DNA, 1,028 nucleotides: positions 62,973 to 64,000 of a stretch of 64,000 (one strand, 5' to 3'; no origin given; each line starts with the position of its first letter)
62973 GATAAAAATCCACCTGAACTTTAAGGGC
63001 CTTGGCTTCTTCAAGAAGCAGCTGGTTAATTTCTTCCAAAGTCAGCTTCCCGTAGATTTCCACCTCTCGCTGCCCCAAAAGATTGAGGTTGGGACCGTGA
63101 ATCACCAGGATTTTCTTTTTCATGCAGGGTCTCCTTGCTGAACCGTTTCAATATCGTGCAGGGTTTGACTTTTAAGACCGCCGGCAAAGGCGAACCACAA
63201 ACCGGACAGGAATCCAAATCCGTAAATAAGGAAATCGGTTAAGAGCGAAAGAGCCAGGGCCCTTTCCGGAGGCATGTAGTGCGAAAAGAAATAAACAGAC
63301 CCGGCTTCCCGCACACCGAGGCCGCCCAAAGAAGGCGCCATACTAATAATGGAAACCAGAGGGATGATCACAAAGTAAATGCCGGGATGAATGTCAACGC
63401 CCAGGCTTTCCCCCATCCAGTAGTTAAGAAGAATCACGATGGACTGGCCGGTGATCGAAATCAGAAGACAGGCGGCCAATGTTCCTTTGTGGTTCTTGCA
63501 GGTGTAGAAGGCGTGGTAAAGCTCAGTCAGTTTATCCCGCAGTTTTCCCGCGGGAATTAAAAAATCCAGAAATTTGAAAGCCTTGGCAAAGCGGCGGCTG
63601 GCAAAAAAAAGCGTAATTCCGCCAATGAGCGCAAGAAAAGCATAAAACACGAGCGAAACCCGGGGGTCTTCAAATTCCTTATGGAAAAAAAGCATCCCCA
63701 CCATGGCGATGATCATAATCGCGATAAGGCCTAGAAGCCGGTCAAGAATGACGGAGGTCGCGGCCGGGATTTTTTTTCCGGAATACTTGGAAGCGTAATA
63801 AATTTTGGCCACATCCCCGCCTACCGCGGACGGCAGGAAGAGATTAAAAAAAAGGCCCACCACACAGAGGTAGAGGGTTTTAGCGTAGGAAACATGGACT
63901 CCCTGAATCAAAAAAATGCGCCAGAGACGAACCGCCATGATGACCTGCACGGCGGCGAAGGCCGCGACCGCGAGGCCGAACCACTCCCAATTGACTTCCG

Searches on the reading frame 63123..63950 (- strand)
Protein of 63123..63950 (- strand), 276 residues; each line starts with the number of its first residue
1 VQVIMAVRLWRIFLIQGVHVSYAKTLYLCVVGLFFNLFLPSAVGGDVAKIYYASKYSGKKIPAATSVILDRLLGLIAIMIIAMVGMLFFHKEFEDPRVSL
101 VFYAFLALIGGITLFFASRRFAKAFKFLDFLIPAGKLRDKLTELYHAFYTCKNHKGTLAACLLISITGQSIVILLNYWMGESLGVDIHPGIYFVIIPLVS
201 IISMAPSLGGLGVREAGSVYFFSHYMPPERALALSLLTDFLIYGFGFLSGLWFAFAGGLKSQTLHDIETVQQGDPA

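Call 57: search_protein_families(library=pfam, proteins=[window:63123-63950:-], max_evalue=0.0001)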
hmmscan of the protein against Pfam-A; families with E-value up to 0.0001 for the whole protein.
window:63123-63950:- (276 aa): 1 family
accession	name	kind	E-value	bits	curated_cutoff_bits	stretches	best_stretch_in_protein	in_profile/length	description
PF03706.18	LPG_synthase_TM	-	5e-35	121.9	33.4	1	5-250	50-302/302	Lysylphosphatidylglycerol synthase TM region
